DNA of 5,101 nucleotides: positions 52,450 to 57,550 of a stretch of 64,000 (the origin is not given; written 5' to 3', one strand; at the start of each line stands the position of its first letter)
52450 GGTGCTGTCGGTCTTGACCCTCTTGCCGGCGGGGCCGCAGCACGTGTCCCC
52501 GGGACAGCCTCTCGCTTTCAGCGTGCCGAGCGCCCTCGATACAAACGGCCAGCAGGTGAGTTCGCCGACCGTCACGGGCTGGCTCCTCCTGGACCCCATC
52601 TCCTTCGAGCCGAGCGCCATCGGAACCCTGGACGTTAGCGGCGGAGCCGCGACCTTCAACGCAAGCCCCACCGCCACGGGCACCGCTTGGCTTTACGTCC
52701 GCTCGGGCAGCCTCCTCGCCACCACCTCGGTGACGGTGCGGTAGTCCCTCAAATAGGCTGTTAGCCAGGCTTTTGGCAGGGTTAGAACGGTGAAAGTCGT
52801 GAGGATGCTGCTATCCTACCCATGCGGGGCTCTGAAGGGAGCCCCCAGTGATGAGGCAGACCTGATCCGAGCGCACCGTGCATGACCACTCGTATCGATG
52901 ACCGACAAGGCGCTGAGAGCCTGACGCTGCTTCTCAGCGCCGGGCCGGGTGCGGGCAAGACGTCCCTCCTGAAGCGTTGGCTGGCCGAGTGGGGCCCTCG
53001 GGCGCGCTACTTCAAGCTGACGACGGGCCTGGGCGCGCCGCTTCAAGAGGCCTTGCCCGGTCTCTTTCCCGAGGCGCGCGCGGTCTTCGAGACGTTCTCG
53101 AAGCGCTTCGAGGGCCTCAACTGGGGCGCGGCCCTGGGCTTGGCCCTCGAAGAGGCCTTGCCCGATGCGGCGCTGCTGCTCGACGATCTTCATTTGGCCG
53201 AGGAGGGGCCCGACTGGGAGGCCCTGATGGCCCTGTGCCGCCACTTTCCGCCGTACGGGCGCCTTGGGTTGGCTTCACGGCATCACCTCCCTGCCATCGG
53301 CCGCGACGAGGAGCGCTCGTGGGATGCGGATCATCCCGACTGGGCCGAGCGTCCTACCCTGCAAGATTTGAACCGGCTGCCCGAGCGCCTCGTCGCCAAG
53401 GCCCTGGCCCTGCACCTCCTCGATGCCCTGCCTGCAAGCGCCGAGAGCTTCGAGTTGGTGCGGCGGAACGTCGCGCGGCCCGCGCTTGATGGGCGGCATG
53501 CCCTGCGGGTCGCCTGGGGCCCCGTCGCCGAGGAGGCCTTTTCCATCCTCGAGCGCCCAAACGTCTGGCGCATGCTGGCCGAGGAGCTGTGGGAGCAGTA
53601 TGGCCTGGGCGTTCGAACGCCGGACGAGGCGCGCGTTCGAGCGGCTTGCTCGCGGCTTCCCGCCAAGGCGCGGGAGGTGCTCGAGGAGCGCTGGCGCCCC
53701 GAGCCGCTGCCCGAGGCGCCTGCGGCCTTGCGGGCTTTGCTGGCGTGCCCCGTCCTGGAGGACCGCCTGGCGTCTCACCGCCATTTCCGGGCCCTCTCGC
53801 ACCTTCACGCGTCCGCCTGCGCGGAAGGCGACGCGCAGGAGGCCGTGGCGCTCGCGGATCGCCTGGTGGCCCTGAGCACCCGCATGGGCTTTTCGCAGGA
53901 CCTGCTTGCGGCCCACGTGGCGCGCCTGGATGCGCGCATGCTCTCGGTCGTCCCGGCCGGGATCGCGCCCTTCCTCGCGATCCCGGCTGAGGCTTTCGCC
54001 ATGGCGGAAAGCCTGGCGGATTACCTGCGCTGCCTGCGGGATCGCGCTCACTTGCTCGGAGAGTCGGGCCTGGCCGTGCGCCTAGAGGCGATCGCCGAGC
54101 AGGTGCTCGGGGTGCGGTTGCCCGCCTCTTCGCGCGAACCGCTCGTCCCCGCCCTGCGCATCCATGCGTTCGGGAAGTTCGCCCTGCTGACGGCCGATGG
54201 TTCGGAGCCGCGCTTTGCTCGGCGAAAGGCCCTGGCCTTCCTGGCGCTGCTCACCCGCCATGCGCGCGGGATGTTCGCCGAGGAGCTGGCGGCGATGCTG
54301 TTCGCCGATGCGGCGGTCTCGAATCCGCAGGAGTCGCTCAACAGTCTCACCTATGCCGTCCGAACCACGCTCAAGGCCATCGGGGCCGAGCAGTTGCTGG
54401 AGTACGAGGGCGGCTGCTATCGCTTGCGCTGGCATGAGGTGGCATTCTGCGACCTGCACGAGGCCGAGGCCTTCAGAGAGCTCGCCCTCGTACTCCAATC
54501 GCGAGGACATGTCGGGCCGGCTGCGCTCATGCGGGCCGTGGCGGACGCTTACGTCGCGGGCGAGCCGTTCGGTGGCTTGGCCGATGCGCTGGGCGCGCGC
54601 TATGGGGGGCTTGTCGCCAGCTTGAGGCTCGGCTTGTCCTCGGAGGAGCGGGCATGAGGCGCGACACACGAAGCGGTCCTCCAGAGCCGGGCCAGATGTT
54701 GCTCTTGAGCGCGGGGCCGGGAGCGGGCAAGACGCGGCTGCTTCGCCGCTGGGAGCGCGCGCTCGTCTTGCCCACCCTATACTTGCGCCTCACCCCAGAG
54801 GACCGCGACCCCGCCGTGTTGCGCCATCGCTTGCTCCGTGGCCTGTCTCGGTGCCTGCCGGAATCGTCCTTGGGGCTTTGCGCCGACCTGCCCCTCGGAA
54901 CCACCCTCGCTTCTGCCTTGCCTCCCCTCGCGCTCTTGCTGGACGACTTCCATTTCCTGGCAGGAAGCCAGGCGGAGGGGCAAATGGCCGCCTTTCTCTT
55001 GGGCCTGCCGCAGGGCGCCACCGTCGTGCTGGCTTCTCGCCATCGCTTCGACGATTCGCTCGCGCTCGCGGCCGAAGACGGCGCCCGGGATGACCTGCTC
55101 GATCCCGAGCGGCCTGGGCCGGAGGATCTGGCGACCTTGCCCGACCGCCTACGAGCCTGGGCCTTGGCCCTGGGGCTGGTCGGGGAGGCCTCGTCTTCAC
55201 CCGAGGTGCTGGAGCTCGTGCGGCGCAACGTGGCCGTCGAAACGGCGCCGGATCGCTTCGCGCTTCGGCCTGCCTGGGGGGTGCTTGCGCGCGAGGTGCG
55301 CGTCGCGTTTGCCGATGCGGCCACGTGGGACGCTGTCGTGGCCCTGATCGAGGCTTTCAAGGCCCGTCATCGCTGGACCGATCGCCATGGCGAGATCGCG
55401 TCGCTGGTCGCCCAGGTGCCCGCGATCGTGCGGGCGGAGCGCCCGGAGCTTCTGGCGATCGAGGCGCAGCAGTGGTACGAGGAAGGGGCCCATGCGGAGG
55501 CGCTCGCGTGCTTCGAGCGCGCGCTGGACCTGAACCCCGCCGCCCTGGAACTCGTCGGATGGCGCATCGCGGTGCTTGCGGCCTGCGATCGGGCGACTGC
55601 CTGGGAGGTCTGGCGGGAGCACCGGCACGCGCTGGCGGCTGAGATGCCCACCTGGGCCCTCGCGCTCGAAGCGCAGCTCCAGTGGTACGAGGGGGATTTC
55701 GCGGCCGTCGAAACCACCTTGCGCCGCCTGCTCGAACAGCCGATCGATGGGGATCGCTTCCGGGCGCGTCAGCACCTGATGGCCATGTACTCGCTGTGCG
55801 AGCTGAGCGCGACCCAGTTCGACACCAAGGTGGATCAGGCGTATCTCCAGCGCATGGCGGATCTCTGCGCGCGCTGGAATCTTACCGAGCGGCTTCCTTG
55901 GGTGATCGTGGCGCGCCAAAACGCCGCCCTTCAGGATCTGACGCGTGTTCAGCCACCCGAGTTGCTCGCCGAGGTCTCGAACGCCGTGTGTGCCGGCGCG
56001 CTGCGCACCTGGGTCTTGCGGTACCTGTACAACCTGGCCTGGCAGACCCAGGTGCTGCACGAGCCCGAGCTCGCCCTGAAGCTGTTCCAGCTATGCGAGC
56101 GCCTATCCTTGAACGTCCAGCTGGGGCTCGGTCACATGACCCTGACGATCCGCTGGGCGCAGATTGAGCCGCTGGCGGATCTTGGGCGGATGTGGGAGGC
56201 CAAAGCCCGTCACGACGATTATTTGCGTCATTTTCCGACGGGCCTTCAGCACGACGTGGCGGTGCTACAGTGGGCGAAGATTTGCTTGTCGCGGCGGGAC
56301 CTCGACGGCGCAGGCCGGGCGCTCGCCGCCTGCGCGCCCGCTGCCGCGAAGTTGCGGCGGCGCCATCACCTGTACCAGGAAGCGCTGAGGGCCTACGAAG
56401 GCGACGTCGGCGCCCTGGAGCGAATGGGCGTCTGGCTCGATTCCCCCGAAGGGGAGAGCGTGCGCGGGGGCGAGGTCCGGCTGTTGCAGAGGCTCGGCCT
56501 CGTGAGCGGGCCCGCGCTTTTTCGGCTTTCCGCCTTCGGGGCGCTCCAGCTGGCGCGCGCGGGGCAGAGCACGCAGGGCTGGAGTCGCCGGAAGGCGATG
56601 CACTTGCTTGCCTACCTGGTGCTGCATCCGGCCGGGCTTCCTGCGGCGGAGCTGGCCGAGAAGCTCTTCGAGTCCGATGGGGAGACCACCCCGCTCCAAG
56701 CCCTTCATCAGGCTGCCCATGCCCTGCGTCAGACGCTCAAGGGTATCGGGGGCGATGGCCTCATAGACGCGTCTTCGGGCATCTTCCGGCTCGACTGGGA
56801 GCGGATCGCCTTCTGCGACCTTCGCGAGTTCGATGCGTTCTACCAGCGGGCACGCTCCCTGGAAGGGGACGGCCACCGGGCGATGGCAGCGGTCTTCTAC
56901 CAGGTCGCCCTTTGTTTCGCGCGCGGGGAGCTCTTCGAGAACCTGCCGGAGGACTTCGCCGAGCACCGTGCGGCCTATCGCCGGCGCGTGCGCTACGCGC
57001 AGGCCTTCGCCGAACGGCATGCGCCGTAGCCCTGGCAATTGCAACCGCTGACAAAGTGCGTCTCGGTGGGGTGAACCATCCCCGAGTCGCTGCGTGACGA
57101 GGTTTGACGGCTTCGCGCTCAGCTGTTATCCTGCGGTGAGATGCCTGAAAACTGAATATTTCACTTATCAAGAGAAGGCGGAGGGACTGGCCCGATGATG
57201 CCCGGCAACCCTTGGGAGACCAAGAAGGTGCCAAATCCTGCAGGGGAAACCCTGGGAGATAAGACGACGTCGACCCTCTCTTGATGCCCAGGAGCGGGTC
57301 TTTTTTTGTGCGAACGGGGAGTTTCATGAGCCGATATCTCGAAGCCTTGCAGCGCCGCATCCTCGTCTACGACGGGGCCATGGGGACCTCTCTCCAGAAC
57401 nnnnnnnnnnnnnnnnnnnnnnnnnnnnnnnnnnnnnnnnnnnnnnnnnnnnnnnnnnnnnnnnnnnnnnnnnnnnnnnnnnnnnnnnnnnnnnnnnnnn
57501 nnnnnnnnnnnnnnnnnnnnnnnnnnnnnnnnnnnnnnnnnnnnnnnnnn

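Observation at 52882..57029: Tandem pair of STAND-type NTPases with C-terminal wHTH+BTAD (inverted SARP architecture)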

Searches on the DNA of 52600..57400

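Call 76: search_rna_families(source=window, start=52600, end=57400, threshold=gathering)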
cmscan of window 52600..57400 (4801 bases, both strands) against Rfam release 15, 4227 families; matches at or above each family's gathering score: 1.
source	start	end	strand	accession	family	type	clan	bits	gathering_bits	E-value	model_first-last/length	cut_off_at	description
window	57162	57265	+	RF00162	SAM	Cis-reg; riboswitch;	CL00012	85.8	44.4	5e-20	1-108/108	no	SAM riboswitch aptamer (S box leader)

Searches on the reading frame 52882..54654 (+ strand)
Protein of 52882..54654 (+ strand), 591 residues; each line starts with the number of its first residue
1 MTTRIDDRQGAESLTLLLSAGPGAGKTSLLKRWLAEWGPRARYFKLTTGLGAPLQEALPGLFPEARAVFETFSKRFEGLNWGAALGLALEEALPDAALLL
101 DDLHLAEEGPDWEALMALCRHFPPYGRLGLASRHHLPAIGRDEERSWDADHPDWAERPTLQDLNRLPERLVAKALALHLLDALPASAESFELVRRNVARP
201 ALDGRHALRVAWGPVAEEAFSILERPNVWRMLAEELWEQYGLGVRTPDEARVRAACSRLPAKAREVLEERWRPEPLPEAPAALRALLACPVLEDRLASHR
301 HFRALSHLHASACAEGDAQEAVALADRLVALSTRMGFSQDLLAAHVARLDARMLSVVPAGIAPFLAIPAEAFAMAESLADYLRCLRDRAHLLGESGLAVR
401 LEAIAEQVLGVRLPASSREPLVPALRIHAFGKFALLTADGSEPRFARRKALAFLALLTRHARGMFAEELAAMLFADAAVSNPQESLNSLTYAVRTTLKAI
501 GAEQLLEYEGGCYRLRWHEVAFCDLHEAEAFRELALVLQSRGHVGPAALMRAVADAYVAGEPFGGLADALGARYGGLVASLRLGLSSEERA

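Call 3: search_protein_families(library=pfam, proteins=[window:52882-54654:+], max_evalue=1)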
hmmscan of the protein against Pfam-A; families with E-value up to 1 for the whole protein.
window:52882-54654:+ (591 aa): 2 families
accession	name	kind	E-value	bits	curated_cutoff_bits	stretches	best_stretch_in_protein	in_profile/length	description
PF13245.12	AAA_19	-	0.072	13.7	25.1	1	12-38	10-36/134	AAA domain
PF07693.20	KAP_NTPase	-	0.31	10.7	20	1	5-37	12-44/293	KAP family P-loop domain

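Call 4: search_protein_families(library=ncbifam, proteins=[window:52882-54654:+], max_evalue=1)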
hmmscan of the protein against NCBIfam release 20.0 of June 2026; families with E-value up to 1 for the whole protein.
window:52882-54654:+ (591 aa): 1 family
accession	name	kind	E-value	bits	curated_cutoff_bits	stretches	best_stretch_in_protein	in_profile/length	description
NF003420.0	PRK04841.1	equivalog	0.044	11.8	537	1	16-140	34-166/903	HTH-type transcriptional regulator MalT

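Call 8: search_solved_structures(query=window:52882-54654:+, max_evalue=10, show_alignments=3)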
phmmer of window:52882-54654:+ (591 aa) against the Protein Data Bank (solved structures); distinct sequences matched with E-value up to 10: 0.

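Call 9: find_homologous_proteins(query=window:52882-54654:+)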
Query window:52882-54654:+ (591 aa): 4 proteins with E <= 0.001 among 8000 candidates.
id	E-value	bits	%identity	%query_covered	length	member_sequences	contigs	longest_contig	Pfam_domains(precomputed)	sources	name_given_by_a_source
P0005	0.0e+0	1287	100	100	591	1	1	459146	-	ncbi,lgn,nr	ncbi:hypothetical protein J7643_14375 [bacterium]|nr:hypothetical protein [bacterium]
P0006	5.2e-242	823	69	97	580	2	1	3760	-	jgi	-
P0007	7.1e-241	819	68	99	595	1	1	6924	-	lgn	-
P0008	6.7e-150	519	52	97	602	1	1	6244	-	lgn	-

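Call 19: find_encoding_contigs(protein=P0007, flank=10000)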
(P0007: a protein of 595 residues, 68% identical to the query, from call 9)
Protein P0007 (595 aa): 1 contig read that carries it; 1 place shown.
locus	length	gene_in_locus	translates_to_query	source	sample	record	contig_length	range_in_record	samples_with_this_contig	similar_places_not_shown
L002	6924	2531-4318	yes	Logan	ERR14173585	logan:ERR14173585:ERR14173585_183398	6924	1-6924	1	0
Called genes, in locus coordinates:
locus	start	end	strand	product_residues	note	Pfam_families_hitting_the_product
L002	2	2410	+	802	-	?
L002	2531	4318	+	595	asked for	-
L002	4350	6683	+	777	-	-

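Call 21: find_encoding_contigs(protein=P0008, flank=10000)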
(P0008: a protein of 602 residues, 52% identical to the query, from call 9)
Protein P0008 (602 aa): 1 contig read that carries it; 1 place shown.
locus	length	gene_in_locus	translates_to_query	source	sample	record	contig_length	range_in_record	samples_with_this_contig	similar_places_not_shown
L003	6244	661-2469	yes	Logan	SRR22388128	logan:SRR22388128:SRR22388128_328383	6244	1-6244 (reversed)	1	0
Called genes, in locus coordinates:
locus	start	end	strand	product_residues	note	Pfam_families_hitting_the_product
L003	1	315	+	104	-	?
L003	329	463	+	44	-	PF03597:FixS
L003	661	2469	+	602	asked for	-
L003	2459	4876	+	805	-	-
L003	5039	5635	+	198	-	-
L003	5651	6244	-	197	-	?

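Call 25: search_protein_families(library=pfam, proteins=[L002:2-2407:+, L003:5039-5632:+, L003:5651-6244:-], max_evalue=0.01)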
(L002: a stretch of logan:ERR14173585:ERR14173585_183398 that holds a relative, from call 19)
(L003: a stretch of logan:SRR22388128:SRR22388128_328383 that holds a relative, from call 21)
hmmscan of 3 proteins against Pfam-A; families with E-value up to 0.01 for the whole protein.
L002:2-2407:+ (802 aa): 12 families
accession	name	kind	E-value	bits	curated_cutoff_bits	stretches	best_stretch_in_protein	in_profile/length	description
PF25021.1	TEN_NHL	-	1e-59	202.8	27.1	8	193-232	317-356/357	Teneurin NHL domain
PF01436.27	NHL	-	8.5e-47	155.4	20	4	422-448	1-27/28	NHL repeat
PF08450.18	SGL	-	1.5e-15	57.9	26.3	1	673-751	147-217/246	SMP-30/Gluconolactonase/LRE-like region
PF24684.1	Vgb_lyase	-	2.8e-12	46.5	50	1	154-344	101-250/290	Virginiamycin B lyase family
PF01833.30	TIG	-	7.1e-09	36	20.9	1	39-115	2-82/84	IPT/TIG domain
PF13449.12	Phytase-like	-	9e-07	29.5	27.6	0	428-638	9-232/284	Esterase-like activity of phytase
PF22701.2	Mala_s_1-like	-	2.1e-06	28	27.5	0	719-763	89-134/195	Mal s 1 allergenic protein-like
PF06739.17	SBBP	-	6.3e-06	26.5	20.5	0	313-333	9-29/38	Beta-propeller repeat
PF23500.1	DUF7133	-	3e-05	23.9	27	0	202-229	325-352/385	Domain of unknown function (DUF7133)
PF20067.5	SSL_N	-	4.8e-05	23.6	18.9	0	318-334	22-38/46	Strictosidine synthase-like, N-terminal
PF07494.17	Reg_prop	-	0.00016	21.9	20.4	0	721-734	8-21/24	Two component regulator propeller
PF02393.21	US22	-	0.0027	18.2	35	0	320-355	83-116/124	US22 like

L003:5039-5632:+ (198 aa): 0 families

L003:5651-6244:- (197 aa): 3 families
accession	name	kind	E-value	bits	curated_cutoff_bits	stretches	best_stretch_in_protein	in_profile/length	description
PF00015.26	MCPsignal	-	1e-16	61.7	34.6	1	1-93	79-171/172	Methyl-accepting chemotaxis protein (MCP) signalling domain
PF18595.6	Nuf2_DHR10-like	-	0.0016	19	28.4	0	50-140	26-116/117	Nuf2, DHR10-like domain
PF07011.16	Elf4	-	0.0053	17.1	27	0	45-94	7-54/83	Early Flowering 4 domain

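Call 92: predict_structure(alignment_id=A6)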
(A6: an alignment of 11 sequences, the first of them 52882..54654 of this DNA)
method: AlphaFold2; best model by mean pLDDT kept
length: 591 residues; sequences in the alignment: 11
mean_pLDDT: 89.4   pTM: 0.79
mean pLDDT of the five models: 89.4, 88.1, 86.8, 85.0, 78.6
residues with pLDDT >= 90: 399; 70-90: 159; 50-70: 17; < 50: 16
segments of 3 or more residues with pLDDT < 50: 1-10, 587-591
pLDDT, mean of each block of 10 residues (from residue 1): 44 84 92 89 81 82 94 91 95 94 89 93 93 92 87 91 95 97 95 96 93 95 88 94 90 91 89 88 94 88 97 94 97 93 96 78 93 89 94 91 93 82 81 89 88 94 94 82 91 92 91 92 93 94 93 93 89 85 58 35
secondary structure, 60 per line:
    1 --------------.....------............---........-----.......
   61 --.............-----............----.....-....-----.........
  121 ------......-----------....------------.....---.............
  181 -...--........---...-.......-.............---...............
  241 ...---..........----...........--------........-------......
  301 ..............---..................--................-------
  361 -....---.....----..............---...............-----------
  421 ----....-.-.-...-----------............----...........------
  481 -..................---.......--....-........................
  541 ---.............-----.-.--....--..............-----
elements in order: E15-19 H26-37 E41-45 H54-60 H63-75 H81-92 E97-101 H103-106 H112-120 E127-132 E144-147 H160-164 H168-180 E182-184 H187-194 E198-200 E205-208 H210-222 H226-243 H247-256 H261-271 H280-287 H295-314 H318-335 H338-353 H362-365 H369-373 H378-391 H395-409 E425-428 E434-436 H448-459 H466-474 H482-499 E506-509 E512-515 E520-523 H524-540 H544-556 H567-570 H573-586

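Call 94: fold_search(model_id=the predicted structure, library=pdb)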
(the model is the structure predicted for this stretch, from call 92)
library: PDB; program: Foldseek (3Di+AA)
matches with E <= 10: 1195; with E <= 0.001: 2
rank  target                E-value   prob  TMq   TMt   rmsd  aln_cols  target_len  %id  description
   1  8bob_C                9.4e-05  1.00  0.21  0.28  17.4       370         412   16  Structural basis for negative regulation of the maltose system (released 2023-10-18)
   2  8hvr_I                5.6e-04  1.00  0.23  0.48   4.7       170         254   25  Cryo-EM structure of AfsR-dependent transcription activation complex with afsS promoter (released 2023-12-27)
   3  2ff4_A                1.6e-03  1.00  0.24  0.36   3.5       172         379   21  Mycobacterium tuberculosis EmbR in complex with low affinity phosphopeptide (released 2006-01-24)
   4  7tdo_A                1.7e-03  0.92  0.15  0.20  25.3       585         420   11  Cryo-EM structure of transmembrane AAA+ protease FtsH in the ADP state (released 2022-04-06)
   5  8k60_J                2.0e-03  1.00  0.22  0.48   4.3       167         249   23  Cryo-EM structure of Streptomyces coelicolor transcription initiation complex with the global transcription factor Afs (released 2024-07-31)
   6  8k60_I                2.3e-03  1.00  0.22  0.48   4.4       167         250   23  Cryo-EM structure of Streptomyces coelicolor transcription initiation complex with the global transcription factor Afs (released 2024-07-31)
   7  2ff4_B                3.5e-03  1.00  0.24  0.36   3.5       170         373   20  Mycobacterium tuberculosis EmbR in complex with low affinity phosphopeptide (released 2006-01-24)
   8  2fez                  7.5e-03  1.00  0.23  0.35   3.5       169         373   21  Mycobacterium tuberculosis EmbR (released 2006-01-24)
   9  6gco_A                7.5e-03  0.85  0.15  0.20  21.9       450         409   13  Truncated FtsH from A. aeolicus in P312 (released 2018-08-22)
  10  5irm_C                1.0e-02  0.80  0.16  0.13  20.8       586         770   12  Crystal structure of rabbit NOD2 in an ADP-bound state (Crystal form2) (released 2016-06-29)
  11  7dfv_B                1.3e-02  0.97  0.15  0.16  17.3       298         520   12  Cryo-EM structure of plant NLR RPP1 tetramer core part (released 2020-12-16)
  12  6kww_U                1.5e-02  1.00  0.15  0.26  14.1       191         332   16  HslU from Staphylococcus aureus (released 2020-07-15)
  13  7swl_C                1.5e-02  0.51  0.15  0.16  27.5       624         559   11  CryoEM structure of the N-terminal-deleted Rix7 AAA-ATPase (released 2022-03-02)
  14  9ria_B                1.6e-02  1.00  0.23  0.17   9.0       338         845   12  Cryo-EM structure of tomato NRC3-AVRcap1b complex (released 2025-07-23)
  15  7mhb_A                1.6e-02  0.98  0.16  0.28  17.1       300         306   12  Crystal structure of ATP-dependent protease ATPase subunit HslU in complex with Adenosine 5'-diphosphate (released 2021-04-28)
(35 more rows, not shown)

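Call 100: search_protein_families(library=padloc, proteins=[window:52882-54654:+], max_evalue=0.01)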
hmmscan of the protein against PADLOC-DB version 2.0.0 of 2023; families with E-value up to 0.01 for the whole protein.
window:52882-54654:+ (591 aa): 0 families
